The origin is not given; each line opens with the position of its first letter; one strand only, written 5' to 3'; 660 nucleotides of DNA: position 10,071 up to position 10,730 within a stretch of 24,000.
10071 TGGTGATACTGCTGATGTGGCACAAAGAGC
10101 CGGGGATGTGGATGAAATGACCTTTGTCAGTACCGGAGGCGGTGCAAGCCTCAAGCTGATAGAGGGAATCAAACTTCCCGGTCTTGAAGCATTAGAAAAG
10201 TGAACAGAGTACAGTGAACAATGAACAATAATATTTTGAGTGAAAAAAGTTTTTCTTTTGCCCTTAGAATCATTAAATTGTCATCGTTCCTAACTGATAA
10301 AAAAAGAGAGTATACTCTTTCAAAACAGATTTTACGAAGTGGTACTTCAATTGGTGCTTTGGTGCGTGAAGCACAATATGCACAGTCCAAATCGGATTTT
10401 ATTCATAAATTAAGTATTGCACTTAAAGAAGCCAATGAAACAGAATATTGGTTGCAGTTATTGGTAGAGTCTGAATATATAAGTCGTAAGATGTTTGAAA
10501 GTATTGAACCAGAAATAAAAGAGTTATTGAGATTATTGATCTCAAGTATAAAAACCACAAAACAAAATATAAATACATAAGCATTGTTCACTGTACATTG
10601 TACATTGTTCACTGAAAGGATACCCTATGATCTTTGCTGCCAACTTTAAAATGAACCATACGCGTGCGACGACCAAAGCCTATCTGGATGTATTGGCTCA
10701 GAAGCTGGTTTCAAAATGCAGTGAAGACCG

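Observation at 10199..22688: Family-level: three diverged four-helix-bundle gene cassettes, each clamped by inverted arrays of tandem heptamers and wedged into housekeeping operons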

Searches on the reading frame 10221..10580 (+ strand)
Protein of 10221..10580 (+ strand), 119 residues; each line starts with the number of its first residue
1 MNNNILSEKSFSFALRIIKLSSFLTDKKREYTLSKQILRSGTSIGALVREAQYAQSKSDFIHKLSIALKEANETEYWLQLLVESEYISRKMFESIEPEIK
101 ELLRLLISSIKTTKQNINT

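Call 9: search_protein_families(library=pfam, proteins=[window:10221-10580:+])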
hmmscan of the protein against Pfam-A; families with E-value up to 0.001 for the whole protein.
window:10221-10580:+ (119 aa): 1 family
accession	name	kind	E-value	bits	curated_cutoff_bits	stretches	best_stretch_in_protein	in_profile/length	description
PF05635.17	23S_rRNA_IVP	-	1.1e-27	96.8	33.8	1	4-107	3-105/106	23S rRNA-intervening sequence protein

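Call 16: find_related_loci(query=A1, collection=genome_contigs, flank=5000)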
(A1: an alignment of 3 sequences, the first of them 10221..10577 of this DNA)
Query A1 (119 aa) in genome_contigs; peptide patterns used: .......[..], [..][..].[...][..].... (x = any residue, [..] = any of these).
600 stretches matched a pattern (row limit reached: there are more); 575 encode a relative of the query (tblastn E <= 1e-3); the best 80 are kept; 80 distinct loci.
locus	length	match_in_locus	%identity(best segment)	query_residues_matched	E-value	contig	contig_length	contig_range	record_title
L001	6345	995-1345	74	2-118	1e-51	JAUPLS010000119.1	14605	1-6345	MAG: Campylobacterota bacterium isolate erpe_2018_pw_24hr_WHONDRS-PP48-000093_B_bin.22 scaffold_507527, whole genome sho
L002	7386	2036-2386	70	1-117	7e-51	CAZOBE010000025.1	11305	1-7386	MAG TPA_asm: uncultured Sulfurovum sp. isolate binchicken_co64_111 genome assembly, contig: NODE_4268_length_11305_cov_2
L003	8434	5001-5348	66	1-116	2e-48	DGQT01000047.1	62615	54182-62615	MAG TPA_asm: Chitinophagaceae bacterium UBA4407 UBA4407_contig_357, whole genome shotgun sequence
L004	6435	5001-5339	69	3-115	2e-48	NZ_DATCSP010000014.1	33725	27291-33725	MAG: Sulfurovum sp. isolate SMAG_U7308 k141_280998, whole genome shotgun sequence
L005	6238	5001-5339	65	4-116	1e-48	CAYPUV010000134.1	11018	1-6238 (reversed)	MAG TPA_asm: uncultured Anaerolineaceae bacterium isolate binchicken_co64_42 genome assembly, contig: NODE_4414_length_1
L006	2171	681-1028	66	1-116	1e-48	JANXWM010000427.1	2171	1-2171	MAG: Chitinophagaceae bacterium isolate GL140_2_metabat_114 GL140_2_k141_1540887, whole genome shotgun sequence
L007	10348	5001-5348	65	1-116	7e-48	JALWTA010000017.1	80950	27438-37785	MAG: Sulfurovum sp. isolate M2_metabat2_scaf2bin.129 M2_NODE_169_length_80950_cov_28.354565, whole genome shotgun sequen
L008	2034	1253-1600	64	1-116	7e-48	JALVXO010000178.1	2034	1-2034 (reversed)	MAG: Campylobacteraceae bacterium isolate M10_metabat2_scaf2bin.114 M10_NODE_43510_length_2034_cov_2.836917, whole genom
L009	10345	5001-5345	67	1-115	2e-47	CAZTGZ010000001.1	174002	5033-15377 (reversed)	MAG TPA_asm: uncultured Chitinophagaceae bacterium isolate binchicken_co179_96 genome assembly, contig: NODE_401_length_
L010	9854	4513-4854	67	1-114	4e-47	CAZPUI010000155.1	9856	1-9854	MAG TPA_asm: uncultured Solibacteraceae bacterium isolate SRP302447_co3_52 genome assembly, contig: NODE_19567_length_98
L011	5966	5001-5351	65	1-117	3e-47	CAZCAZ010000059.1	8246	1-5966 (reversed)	MAG TPA_asm: uncultured Nitratifractor sp. isolate SRP144503_co3_173 genome assembly, contig: NODE_3273_length_8246_cov_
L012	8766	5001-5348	68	1-116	5e-47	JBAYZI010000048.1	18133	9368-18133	MAG: Candidatus Cloacimonadales bacterium isolate SO_2017_CLC_51 scaffold_4259_c1_PH3_2017, whole genome shotgun sequenc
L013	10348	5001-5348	64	1-116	4e-47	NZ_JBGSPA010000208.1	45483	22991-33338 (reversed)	MAG: Chamaesiphon sp. isolate JTS-AC293 k141_2107642, whole genome shotgun sequence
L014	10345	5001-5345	67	1-115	1e-46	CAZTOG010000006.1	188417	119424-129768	MAG TPA_asm: uncultured Balneolaceae bacterium isolate SRP187154_co1_182 genome assembly, contig: NODE_32_length_188417_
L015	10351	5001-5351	65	1-117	1e-46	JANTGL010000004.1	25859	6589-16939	MAG: Bacteroidales bacterium isolate bin10061 c_000000001438, whole genome shotgun sequence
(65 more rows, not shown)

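Call 28: search_protein_families(library=ncbifam, proteins=[window:10221-10580:+], max_evalue=0.01)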
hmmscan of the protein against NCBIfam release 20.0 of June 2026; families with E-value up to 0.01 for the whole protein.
window:10221-10580:+ (119 aa): 4 families
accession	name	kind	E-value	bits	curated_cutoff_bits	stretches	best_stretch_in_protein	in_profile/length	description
TIGR02436.1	TIGR02436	subfamily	2.1e-31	108.3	24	1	8-114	3-109/109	four helix bundle protein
NF008911.0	PRK12275.1-2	subfamily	5.1e-09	36.6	137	1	9-115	12-117/118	hypothetical protein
NF008912.0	PRK12275.1-6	subfamily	1.6e-08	34.6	124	1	24-117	22-115/117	hypothetical protein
NF033474.1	DivGenRetAVD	equivalog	0.00053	20.3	80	1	27-102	23-95/104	diversity-generating retroelement protein Avd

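Call 29: search_protein_families(library=padloc, proteins=[window:10221-10580:+], max_evalue=0.01)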
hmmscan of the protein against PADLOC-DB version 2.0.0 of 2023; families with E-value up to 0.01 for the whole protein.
window:10221-10580:+ (119 aa): 0 families

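Call 30: search_solved_structures(query=A1, max_evalue=0.01)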
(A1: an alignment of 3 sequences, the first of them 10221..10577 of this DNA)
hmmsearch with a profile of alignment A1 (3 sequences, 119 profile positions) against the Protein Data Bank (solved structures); distinct sequences matched with E-value up to 0.01: 1.
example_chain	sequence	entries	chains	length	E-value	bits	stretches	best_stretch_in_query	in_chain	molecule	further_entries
2rld_A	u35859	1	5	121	4.2e-45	155.8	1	1-116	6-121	Uncharacterized protein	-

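Call 52: find_related_loci(query=A1, collection=viral_contigs, flank=3000)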
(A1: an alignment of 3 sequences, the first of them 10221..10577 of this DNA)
Query A1 (119 aa) in viral_contigs; peptide patterns used: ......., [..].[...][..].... (x = any residue, [..] = any of these).
83 stretches matched a pattern; 2 encode a relative of the query (tblastn E <= 1e-3); 2 distinct loci.
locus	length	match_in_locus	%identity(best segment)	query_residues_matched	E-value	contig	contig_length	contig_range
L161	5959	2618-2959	55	1-114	2e-42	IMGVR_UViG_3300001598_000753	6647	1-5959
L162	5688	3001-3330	50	6-116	2e-30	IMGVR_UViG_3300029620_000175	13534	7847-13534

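Call 53: find_encoding_contigs(protein=window:10221-10580:+, flank=3000, max_places=6)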
Protein window:10221-10580:+ (119 aa): 2 contigs read that carry it; 1 place shown.
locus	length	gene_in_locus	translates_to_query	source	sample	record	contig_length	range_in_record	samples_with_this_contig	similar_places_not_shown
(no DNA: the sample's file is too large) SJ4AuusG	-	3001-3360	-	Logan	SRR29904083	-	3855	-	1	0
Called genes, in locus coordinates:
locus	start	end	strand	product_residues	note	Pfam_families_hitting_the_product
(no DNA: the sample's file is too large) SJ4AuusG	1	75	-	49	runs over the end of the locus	?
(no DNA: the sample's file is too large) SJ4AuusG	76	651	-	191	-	PF01467:CTP_transf_like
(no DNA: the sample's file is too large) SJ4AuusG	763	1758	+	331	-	PF00044:Gp_dh_N, PF02800:Gp_dh_C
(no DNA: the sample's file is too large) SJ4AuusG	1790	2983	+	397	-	PF00162:PGK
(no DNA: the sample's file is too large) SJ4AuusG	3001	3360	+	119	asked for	PF05635:23S_rRNA_IVP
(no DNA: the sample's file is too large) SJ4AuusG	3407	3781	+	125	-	?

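Call 64: predict_structure(alignment_id=A1)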
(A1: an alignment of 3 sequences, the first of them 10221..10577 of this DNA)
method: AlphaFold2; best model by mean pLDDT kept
length: 119 residues; sequences in the alignment: 3
mean_pLDDT: 92.6   pTM: 0.85
mean pLDDT of the five models: 92.6, 91.3, 90.5, 85.8, 48.5
residues with pLDDT >= 90: 101; 70-90: 13; 50-70: 5; < 50: 0
segments of 3 or more residues with pLDDT < 50: none
pLDDT, mean of each block of 10 residues (from residue 1): 83 95 86 89 96 95 98 97 94 96 97 85
secondary structure, 60 per line:
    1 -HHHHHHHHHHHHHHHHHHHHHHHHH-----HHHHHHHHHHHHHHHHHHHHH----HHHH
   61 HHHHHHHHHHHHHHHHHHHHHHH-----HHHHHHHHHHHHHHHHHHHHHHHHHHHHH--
elements in order: H2-26 H32-52 H57-83 H89-117

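Call 67: fold_search(model_id=the predicted structure, library=pdb)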
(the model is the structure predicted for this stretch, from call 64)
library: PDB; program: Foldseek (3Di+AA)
matches with E <= 10: 698; with E <= 0.001: 7
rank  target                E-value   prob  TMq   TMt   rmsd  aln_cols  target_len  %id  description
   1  2rld_B                2.9e-10  1.00  0.90  0.96   0.9       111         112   58  CRYSTAL STRUCTURE OF A PROTEIN WITH UNKNOWN FUNCTION FROM S23 RIBOSOMAL PROTEIN FAMILY (BT_0352) FROM BACTEROIDES THET (released 2007-10-30)
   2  2rld_C                1.0e-09  1.00  0.90  0.93   0.9       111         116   58  CRYSTAL STRUCTURE OF A PROTEIN WITH UNKNOWN FUNCTION FROM S23 RIBOSOMAL PROTEIN FAMILY (BT_0352) FROM BACTEROIDES THET (released 2007-10-30)
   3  2rld_E                1.2e-09  1.00  0.86  0.95   0.9       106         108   59  CRYSTAL STRUCTURE OF A PROTEIN WITH UNKNOWN FUNCTION FROM S23 RIBOSOMAL PROTEIN FAMILY (BT_0352) FROM BACTEROIDES THET (released 2007-10-30)
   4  2rld_A                5.5e-09  1.00  0.87  0.91   1.1       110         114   57  CRYSTAL STRUCTURE OF A PROTEIN WITH UNKNOWN FUNCTION FROM S23 RIBOSOMAL PROTEIN FAMILY (BT_0352) FROM BACTEROIDES THET (released 2007-10-30)
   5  2rld_D                1.7e-08  1.00  0.87  0.95   1.0       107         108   59  CRYSTAL STRUCTURE OF A PROTEIN WITH UNKNOWN FUNCTION FROM S23 RIBOSOMAL PROTEIN FAMILY (BT_0352) FROM BACTEROIDES THET (released 2007-10-30)
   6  2gsc_B                3.3e-04  1.00  0.82  0.83   2.0       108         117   21  Crystal Structure of the Conserved Hypothetical Cytosolic Protein Xcc0516 from Xanthomonas campestris (released 2006-10-03)
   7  2gsc_E                3.3e-04  1.00  0.80  0.85   2.0       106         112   22  Crystal Structure of the Conserved Hypothetical Cytosolic Protein Xcc0516 from Xanthomonas campestris (released 2006-10-03)
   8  2gsc_D                2.0e-03  1.00  0.82  0.84   1.9       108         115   21  Crystal Structure of the Conserved Hypothetical Cytosolic Protein Xcc0516 from Xanthomonas campestris (released 2006-10-03)
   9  2gsc_A                2.0e-03  1.00  0.80  0.84   1.9       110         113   20  Crystal Structure of the Conserved Hypothetical Cytosolic Protein Xcc0516 from Xanthomonas campestris (released 2006-10-03)
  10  2gsc_C                4.1e-03  1.00  0.77  0.83   2.1       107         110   20  Crystal Structure of the Conserved Hypothetical Cytosolic Protein Xcc0516 from Xanthomonas campestris (released 2006-10-03)
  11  4dwl_D                5.0e-02  1.00  0.75  0.83   2.4       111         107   16  Avd molecule from Bordetella bacteriophage DGR (released 2013-02-27)
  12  1x8z_C                5.6e-02  1.00  0.61  0.50   4.2       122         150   13  Crystal structure of a pectin methylesterase inhibitor from Arabidopsis thaliana (released 2004-12-28)
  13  8ub7_E                6.5e-02  1.00  0.73  0.78   2.7       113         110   16  Diversity-generating retroelement (DGR) ribonucleoprotein reverse transcriptase - Active state (N-occupied) (released 2024-10-23)
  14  1x8z_A                6.5e-02  1.00  0.60  0.49   4.1       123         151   11  Crystal structure of a pectin methylesterase inhibitor from Arabidopsis thaliana (released 2004-12-28)
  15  1x90_A                7.3e-02  1.00  0.61  0.52   3.8       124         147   12  Crystal structure of mutant form B of a pectin methylesterase inhibitor from Arabidopsis (released 2004-12-28)
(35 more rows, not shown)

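Call 78: search_protein_representatives(alignment_id=A1)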
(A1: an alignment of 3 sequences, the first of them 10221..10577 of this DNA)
Query: 3 sequences, 119 profile positions. Proteins with E-value up to 0.001 (for the whole library): 14513; up to 1e-10: 5845; up to 1e-30: 177. The best 150 are listed.
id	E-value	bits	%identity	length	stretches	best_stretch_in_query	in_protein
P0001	5.0e-44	165.3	-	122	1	3-118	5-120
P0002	6.6e-44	164.9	-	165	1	2-117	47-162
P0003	3.0e-43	162.8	-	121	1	1-115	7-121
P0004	1.1e-42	161.0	-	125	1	3-117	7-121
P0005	1.3e-42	160.8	-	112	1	1-111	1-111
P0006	2.1e-42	160.1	-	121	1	4-116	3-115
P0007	6.2e-42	158.5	-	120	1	3-118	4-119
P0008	1.6e-41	157.2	-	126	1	2-116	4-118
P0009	2.3e-41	156.7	-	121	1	2-115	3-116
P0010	6.9e-41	155.2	-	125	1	4-115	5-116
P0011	2.6e-40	153.3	-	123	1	1-118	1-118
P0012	3.2e-40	153.0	-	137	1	3-105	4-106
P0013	1.2e-39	151.2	-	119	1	1-117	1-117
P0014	1.7e-39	150.7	-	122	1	3-118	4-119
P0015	2.1e-39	150.4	-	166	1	4-117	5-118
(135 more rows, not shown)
